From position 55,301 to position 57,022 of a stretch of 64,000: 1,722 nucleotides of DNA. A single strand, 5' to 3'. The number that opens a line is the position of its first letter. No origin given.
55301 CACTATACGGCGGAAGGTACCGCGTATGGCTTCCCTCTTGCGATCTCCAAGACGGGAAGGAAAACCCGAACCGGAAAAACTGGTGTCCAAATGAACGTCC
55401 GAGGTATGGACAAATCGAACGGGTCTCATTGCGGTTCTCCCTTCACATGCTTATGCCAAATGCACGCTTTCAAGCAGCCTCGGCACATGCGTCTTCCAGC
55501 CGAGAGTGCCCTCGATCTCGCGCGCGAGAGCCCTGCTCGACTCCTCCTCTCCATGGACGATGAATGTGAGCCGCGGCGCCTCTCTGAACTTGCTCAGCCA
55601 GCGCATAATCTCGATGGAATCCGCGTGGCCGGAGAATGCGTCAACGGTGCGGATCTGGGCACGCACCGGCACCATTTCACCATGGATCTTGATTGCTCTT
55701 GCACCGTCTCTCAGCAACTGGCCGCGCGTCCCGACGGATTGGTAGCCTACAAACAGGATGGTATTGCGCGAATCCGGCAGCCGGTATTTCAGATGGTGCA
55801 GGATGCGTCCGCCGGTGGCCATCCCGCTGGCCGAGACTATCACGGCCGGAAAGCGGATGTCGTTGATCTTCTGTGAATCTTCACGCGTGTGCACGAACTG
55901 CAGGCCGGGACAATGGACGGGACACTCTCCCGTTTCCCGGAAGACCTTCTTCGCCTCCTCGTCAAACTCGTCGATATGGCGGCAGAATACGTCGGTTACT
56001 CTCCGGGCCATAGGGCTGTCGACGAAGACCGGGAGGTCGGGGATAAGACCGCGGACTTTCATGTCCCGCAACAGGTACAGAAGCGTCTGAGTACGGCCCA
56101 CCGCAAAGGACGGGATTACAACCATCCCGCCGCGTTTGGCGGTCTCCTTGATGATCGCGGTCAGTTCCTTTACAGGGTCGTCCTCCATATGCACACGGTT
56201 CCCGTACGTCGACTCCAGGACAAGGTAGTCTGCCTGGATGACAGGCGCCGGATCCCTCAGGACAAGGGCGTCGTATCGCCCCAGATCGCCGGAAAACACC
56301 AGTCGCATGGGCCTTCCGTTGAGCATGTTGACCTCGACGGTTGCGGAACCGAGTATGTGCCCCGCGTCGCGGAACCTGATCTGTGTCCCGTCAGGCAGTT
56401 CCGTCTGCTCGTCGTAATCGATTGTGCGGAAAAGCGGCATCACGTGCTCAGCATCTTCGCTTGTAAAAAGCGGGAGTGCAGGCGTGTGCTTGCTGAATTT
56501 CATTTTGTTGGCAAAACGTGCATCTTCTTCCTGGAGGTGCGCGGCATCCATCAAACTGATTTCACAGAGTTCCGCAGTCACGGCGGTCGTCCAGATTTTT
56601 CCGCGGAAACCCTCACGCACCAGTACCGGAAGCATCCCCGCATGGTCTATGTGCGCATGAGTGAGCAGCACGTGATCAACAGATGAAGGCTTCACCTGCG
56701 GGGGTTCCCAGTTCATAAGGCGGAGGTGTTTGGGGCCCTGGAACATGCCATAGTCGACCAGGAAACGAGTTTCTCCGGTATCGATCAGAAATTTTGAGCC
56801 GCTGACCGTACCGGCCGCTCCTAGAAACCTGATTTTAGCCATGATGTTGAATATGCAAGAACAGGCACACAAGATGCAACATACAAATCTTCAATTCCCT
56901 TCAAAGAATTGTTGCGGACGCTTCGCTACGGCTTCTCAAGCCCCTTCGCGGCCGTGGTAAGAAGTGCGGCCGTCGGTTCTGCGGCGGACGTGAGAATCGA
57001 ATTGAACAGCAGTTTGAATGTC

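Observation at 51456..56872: Operon coupling a beta-CASP nuclease to an Mre11/SbcD-like phosphoesterase and a membrane-anchored Rad50/SbcC-like ATPase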

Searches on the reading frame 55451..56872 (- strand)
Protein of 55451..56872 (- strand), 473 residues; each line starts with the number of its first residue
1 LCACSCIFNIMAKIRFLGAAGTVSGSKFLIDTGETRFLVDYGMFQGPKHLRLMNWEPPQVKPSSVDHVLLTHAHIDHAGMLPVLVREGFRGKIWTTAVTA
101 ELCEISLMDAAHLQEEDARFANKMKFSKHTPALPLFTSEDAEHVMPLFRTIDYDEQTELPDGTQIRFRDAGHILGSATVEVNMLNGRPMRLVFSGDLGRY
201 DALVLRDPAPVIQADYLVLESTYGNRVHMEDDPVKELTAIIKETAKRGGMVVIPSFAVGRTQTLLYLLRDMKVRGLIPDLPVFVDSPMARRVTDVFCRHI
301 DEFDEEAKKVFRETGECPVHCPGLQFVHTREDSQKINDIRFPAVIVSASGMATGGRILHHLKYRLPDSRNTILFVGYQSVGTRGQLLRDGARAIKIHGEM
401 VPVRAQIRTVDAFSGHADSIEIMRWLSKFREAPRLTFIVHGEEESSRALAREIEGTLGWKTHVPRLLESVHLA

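Call 4: search_protein_families(library=pfam, proteins=[window:55451-56872:-], max_evalue=0.01)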
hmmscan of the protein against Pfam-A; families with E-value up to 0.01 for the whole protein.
window:55451-56872:- (473 aa): 5 families
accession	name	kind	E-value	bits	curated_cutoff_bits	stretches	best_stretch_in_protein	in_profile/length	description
PF10996.14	Beta-Casp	-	2.1e-38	132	27.7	1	261-385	1-118/120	Beta-Casp domain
PF07521.17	RMMBL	-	5.5e-20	71.6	21.6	1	401-464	2-63/63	Zn-dependent metallo-hydrolase RNA specificity domain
PF00753.33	Lactamase_B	-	9.3e-10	39.2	22.7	1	26-125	7-97/196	Metallo-beta-lactamase superfamily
PF12706.13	Lactamase_B_2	-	8e-08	32.6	27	1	28-104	3-71/200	Beta-lactamase superfamily domain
PF16661.11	Lactamase_B_6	-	3e-07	30.4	27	1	30-178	2-146/193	Metallo-beta-lactamase superfamily domain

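Call 5: search_protein_families(library=padloc, proteins=[window:55451-56872:-], max_evalue=0.01)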
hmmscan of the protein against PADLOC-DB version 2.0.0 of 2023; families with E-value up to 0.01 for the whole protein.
window:55451-56872:- (473 aa): 0 families

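Call 6: search_protein_families(library=ncbifam, proteins=[window:55451-56872:-], max_evalue=0.01)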
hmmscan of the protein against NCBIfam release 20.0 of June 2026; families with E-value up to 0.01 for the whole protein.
window:55451-56872:- (473 aa): 16 families
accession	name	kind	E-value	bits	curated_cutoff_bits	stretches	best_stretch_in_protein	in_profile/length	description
NF045584.1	cas14_MBL_CASP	equivalog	2e-121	406.3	800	1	13-454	2-425/612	type VII CRISPR-associated protein Cas14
TIGR03675.1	arCOG00543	equivalog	2.3e-91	307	580.2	1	11-472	174-630/631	beta-CASP ribonuclease aCPSF1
TIGR04122.1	Xnuc_lig_assoc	equivalog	3.6e-15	55.6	325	1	149-271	65-185/326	ligase-associated DNA damage response exonuclease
NF033106.1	blaL1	exception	2.1e-07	30.2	560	1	21-101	55-133/290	L1 family subclass B3 metallo-beta-lactamase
NF040644.1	blaPAM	exception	1.6e-06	27.4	615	1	20-87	52-118/287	PAM family subclass B3 metallo-beta-lactamase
NF000438.2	blaPOM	exception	1e-05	24.9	610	1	20-84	52-115/286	POM family subclass B3 metallo-beta-lactamase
NF033105.1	bla_subclass_B3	equivalog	1.2e-05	24.8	240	1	21-117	19-113/257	subclass B3 metallo-beta-lactamase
NF012229.1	bla_class_B_core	domain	0.00011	22.4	100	1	19-104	9-89/139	metallo-beta-lactamase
NF001911.0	PRK00685.1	equivalog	0.0011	18.4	144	1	26-80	9-56/228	metal-dependent hydrolase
NF047964.1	blaMYX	exception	0.0019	17.6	520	1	18-90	72-142/261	MYX family subclass B1 metallo-beta-lactamase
NF041257.1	GntH_guanitoxin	equivalog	0.002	17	333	1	25-87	31-90/374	guanitoxin biosynthesis MBL fold metallo-hydrolase GntH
NF033088.2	bla_subclass_B1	equivalog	0.0022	17.7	200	1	22-106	28-108/217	subclass B1 metallo-beta-lactamase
NF000427.2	blaCAU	exception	0.0023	17.3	500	0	10-96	14-96/262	CAU/MBL1b family subclass B3 metallo-beta-lactamase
NF047975.1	blaPYX_B1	exception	0.004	16.5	473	1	28-90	66-126/245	PYX family subclass B1 metallo-beta-lactamase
NF000801.0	PRK00055.1-3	equivalog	0.0069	15.5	252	0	54-85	43-74/307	ribonuclease Z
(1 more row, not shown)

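Call 12: find_homologous_proteins(query=window:55451-56842:-, max_evalue=1e-10)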
Query window:55451-56842:- (463 aa): 8000 proteins with E <= 1e-10 among 8000 candidates; the best 120 are listed.
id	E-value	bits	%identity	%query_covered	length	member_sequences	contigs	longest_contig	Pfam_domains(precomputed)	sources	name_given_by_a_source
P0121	0.0e+0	1056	100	100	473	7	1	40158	PF12706.14,PF16661.12,PF07521.18,PF10996.15,PF00753.34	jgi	-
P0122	5.4e-255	864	78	100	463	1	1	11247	PF12706.14,PF16661.12,PF07521.18,PF10996.15,PF00753.34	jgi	jgi:metallo-beta-lactamase family protein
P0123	3.3e-254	862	79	100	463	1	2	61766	PF12706.14,PF16661.12,PF07521.18,PF10996.15,PF00753.34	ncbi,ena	-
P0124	4.2e-253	858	79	100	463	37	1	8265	PF12706.14,PF16661.12,PF07521.18,PF10996.15,PF00753.34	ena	-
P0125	6.0e-253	858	79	100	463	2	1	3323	PF12706.14,PF16661.12,PF07521.18,PF10996.15,PF00753.34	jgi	jgi:metallo-beta-lactamase family protein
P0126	7.2e-253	857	79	99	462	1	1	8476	PF12706.14,PF16661.12,PF07521.18,PF10996.15,PF00753.34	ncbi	-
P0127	7.6e-253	857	80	100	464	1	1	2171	PF12706.14,PF16661.12,PF07521.18,PF10996.15,PF00753.34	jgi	jgi:metallo-beta-lactamase family protein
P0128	1.5e-250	850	77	100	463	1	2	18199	PF12706.14,PF16661.12,PF07521.18,PF10996.15,PF00753.34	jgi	jgi:metallo-beta-lactamase family protein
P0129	1.5e-250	850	78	100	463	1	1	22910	PF12706.14,PF16661.12,PF07521.18,PF10996.15,PF00753.34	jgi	jgi:metallo-beta-lactamase family protein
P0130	2.2e-250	849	78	100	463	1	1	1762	PF12706.14,PF16661.12,PF07521.18,PF10996.15,PF00753.34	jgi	jgi:metallo-beta-lactamase family protein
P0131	2.3e-250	849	78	100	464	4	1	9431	PF12706.14,PF16661.12,PF07521.18,PF10996.15,PF00753.34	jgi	jgi:metallo-beta-lactamase family protein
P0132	3.0e-250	849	78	100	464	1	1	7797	PF12706.14,PF16661.12,PF07521.18,PF10996.15,PF00753.34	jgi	jgi:metallo-beta-lactamase family protein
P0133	3.6e-250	849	78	100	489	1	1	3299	PF12706.14,PF16661.12,PF07521.18,PF10996.15,PF00753.34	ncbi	-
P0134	3.1e-249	845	77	100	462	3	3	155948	PF12706.14,PF16661.12,PF23023.2,PF07521.18,PF10996.15,PF00753.34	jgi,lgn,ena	jgi:metallo-beta-lactamase family protein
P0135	3.9e-249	845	77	100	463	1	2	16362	PF12706.14,PF16661.12,PF07521.18,PF10996.15,PF00753.34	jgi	jgi:metallo-beta-lactamase family protein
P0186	1.3e-240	817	76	100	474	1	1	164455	PF12706.14,PF16661.12,PF23023.2,PF07521.18,PF10996.15,PF00753.34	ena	-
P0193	3.3e-240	816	75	100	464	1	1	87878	PF12706.14,PF16661.12,PF07521.18,PF10996.15,PF00753.34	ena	-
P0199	1.3e-238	810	75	100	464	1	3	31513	PF12706.14,PF16661.12,PF07521.18,PF10996.15,PF00753.34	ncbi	-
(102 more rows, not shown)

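Call 13: search_solved_structures(query=window:55451-56842:-, max_evalue=1e-10)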
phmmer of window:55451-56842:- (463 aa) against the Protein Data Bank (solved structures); distinct sequences matched with E-value up to 1e-10: 26.
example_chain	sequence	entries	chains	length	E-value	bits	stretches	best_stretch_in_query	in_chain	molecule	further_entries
2dkf_A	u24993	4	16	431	2e-82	280.7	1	7-442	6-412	metallo-beta-lactamase superfamily protein | Ribonuclease TTHA0252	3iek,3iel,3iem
3idz_A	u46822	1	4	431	7.2e-82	278.9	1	7-442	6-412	Ribonuclease TTHA0252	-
3ie0_A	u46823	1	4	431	1.3e-81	278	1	7-442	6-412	Ribonuclease TTHA0252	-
3ie2_A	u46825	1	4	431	2.7e-81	277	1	7-441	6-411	Ribonuclease TTHA0252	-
3a4y_A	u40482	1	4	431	4.1e-81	276.4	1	7-442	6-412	Ribonuclease TTHA0252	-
3ie1_A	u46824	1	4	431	4.4e-81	276.3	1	7-442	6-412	Ribonuclease TTHA0252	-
8yhd_H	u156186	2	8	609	1.3e-67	231.9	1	4-443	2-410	a protein | Cas14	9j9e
2xr1_A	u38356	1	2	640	1.5e-66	228.4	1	3-462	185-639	CLEAVAGE AND POLYADENYLATION SPECIFICITY FACTOR 100 KD SUBUNIT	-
8yhe_H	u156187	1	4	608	4.2e-66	226.9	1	4-443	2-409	protein structure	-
21bh_H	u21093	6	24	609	4e-65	223.7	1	4-443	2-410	a protein | Protein structure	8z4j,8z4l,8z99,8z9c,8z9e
3af5_A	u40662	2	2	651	7.3e-59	203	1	4-462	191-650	Putative uncharacterized protein PH1404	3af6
9bct_J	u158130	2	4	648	1.8e-54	188.6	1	4-462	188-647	Transcription termination factor FttA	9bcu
2ycb_A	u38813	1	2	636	1.4e-53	185.7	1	3-462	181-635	CLEAVAGE AND POLYADENYLATION SPECIFICITY FACTOR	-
6q55_A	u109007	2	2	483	2.8e-43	151.7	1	50-459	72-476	Cleavage and Polyadenylation Specificity Factor 3 (CPSF3) | Cleavage and Polyadenylation Specificity Factor 3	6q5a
6i1d_A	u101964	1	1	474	1.2e-37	133.1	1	27-434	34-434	Endoribonuclease YSH1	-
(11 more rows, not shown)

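Call 30: find_related_loci(query=A1, collection=metagenome_contigs, flank=7000)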
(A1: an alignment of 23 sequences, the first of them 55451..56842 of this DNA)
Query A1 (463 aa) in metagenome_contigs; peptide patterns used: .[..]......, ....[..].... (x = any residue, [..] = any of these).
600 stretches matched a pattern (row limit reached: there are more); 592 encode a relative of the query (tblastn E <= 1e-3); the best 80 are kept; 80 distinct loci.
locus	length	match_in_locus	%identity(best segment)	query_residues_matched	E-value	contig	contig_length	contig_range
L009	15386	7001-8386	51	1-462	4e-157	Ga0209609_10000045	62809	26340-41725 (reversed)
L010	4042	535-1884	52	3-462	1e-161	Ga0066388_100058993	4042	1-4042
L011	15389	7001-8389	52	1-462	2e-152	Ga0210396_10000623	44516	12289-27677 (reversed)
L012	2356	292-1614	52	4-454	9e-163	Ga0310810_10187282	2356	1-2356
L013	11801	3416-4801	50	1-462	2e-151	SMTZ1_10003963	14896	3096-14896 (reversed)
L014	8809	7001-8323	52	6-456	2e-151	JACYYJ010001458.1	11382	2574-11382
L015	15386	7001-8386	51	1-462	5e-151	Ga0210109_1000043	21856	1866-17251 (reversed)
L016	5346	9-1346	52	7-462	1e-152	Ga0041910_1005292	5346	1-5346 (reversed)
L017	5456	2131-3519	49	1-463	8e-152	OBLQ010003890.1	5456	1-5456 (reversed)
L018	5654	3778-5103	52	3-454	9e-151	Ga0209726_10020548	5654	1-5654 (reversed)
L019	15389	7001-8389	51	1-462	4e-149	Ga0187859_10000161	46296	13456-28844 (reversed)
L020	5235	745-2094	49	1-460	2e-150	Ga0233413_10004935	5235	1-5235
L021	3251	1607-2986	51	3-458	3e-155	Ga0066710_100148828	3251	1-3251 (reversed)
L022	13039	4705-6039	51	1-462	5e-148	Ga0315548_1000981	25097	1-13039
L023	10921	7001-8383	49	2-463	6e-148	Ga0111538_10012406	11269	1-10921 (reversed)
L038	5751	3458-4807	50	3-462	7e-146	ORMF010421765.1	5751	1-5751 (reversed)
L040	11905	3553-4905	50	3-462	2e-144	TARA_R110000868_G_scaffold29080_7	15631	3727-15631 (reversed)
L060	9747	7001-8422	47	1-460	5e-143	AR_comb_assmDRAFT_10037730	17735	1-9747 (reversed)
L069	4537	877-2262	48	1-463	3e-144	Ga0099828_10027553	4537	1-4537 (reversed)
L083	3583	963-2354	46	1-462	3e-145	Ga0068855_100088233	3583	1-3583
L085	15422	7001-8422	47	1-460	2e-140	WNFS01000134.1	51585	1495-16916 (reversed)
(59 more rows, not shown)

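Call 39: find_encoding_contigs(protein=P0134, flank=8000, max_places=2)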
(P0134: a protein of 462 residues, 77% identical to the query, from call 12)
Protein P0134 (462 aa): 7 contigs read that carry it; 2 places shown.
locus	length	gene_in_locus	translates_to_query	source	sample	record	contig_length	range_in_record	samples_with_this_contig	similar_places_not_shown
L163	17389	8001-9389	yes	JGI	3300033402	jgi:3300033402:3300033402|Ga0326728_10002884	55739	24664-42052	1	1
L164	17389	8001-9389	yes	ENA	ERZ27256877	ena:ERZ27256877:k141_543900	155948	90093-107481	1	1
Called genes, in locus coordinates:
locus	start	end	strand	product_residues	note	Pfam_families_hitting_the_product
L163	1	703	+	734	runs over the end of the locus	PF09335:VTT_dom, PF16995:tRNA-synt_2_TM (weak), PF09924:LPG_synthase_C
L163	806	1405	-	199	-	-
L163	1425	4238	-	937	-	PF00133:tRNA-synt_1, PF09334:tRNA-synt_1g, PF13603:tRNA-synt_1_2, PF08264:Anticodon_1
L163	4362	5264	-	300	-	PF10099:RskA_C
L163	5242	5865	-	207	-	PF12840:HTH_20 (faint), PF04542:Sigma70_r2 (weak)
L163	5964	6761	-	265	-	PF02374:ArsA_ATPase (faint), PF06564:CBP_BcsQ, PF10609:ParA, PF13614:AAA_31, PF00142:Fer4_NifH, PF01656:CbiA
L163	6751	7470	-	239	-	PF00990:GGDEF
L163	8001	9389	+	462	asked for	PF00753:Lactamase_B, PF23023:Anti-Pycsar_Apyc1 (weak), PF12706:Lactamase_B_2, PF16661:Lactamase_B_6, PF10996:Beta-Casp, PF07521:RMMBL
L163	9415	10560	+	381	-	PF00149:Metallophos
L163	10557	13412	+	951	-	PF13476:AAA_23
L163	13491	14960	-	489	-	PF00004:AAA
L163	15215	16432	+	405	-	PF07690:MFS_1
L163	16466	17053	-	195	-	-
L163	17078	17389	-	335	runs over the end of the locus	PF04055:Radical_SAM, PF11946:DUF3463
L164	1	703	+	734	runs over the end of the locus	PF09335:VTT_dom, PF16995:tRNA-synt_2_TM (weak), PF09924:LPG_synthase_C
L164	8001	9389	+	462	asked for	PF00753:Lactamase_B, PF23023:Anti-Pycsar_Apyc1 (weak), PF12706:Lactamase_B_2, PF16661:Lactamase_B_6, PF10996:Beta-Casp, PF07521:RMMBL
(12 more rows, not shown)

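Call 40: find_encoding_contigs(protein=P0186, flank=8000, max_places=2)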
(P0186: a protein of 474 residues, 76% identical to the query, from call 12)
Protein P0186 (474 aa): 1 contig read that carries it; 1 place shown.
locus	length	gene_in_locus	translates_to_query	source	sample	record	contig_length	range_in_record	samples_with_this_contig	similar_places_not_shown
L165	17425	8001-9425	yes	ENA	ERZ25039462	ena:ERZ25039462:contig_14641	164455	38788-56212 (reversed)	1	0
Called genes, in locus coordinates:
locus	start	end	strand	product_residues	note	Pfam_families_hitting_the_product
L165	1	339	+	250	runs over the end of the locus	-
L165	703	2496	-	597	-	PF08264:Anticodon_1, PF03590:AsnA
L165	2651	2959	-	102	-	-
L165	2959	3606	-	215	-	PF13603:tRNA-synt_1_2 (weak)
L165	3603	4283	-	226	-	PF00133:tRNA-synt_1, PF09334:tRNA-synt_1g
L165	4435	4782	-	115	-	PF10099:RskA_C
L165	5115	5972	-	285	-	PF04542:Sigma70_r2 (weak), PF08281:Sigma70_r4_2 (weak), PF04545:Sigma70_r4 (weak)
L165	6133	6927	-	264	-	PF00142:Fer4_NifH, PF02374:ArsA_ATPase (weak), PF06564:CBP_BcsQ, PF10609:ParA, PF13614:AAA_31, PF01656:CbiA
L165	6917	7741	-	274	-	PF00990:GGDEF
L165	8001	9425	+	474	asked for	PF23023:Anti-Pycsar_Apyc1 (weak), PF00753:Lactamase_B, PF12706:Lactamase_B_2, PF16661:Lactamase_B_6, PF10996:Beta-Casp, PF07521:RMMBL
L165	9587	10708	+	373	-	PF00149:Metallophos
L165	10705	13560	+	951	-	PF13476:AAA_23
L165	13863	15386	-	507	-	PF00004:AAA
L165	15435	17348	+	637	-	PF02129:Peptidase_S15, PF00326:Peptidase_S9 (weak), PF08530:PepX_C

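Call 41: find_encoding_contigs(protein=P0193, flank=8000, max_places=2)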
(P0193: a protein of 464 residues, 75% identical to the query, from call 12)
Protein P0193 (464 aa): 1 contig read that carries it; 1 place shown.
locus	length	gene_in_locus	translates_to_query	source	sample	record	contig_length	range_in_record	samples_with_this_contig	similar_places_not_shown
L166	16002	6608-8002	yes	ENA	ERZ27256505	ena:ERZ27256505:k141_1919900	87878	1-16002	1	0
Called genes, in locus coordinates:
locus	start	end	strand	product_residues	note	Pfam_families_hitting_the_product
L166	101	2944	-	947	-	PF00133:tRNA-synt_1, PF09334:tRNA-synt_1g, PF13603:tRNA-synt_1_2, PF08264:Anticodon_1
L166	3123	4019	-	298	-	PF10099:RskA_C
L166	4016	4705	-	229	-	PF04542:Sigma70_r2 (weak), PF08281:Sigma70_r4_2 (weak), PF04545:Sigma70_r4 (weak)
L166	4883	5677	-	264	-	PF00142:Fer4_NifH, PF02374:ArsA_ATPase, PF06564:CBP_BcsQ, PF10609:ParA, PF13614:AAA_31, PF01656:CbiA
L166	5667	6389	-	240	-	PF00990:GGDEF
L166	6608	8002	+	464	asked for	PF00753:Lactamase_B, PF12706:Lactamase_B_2, PF16661:Lactamase_B_6, PF10996:Beta-Casp, PF07521:RMMBL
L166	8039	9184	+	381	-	PF00149:Metallophos, PF12850:Metallophos_2 (faint)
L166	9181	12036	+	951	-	PF13476:AAA_23, PF13514:AAA_27 (weak)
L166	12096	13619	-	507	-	PF00004:AAA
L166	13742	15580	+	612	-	PF02129:Peptidase_S15, PF00326:Peptidase_S9 (weak), PF08530:PepX_C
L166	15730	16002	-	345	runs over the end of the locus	PF04055:Radical_SAM, PF11946:DUF3463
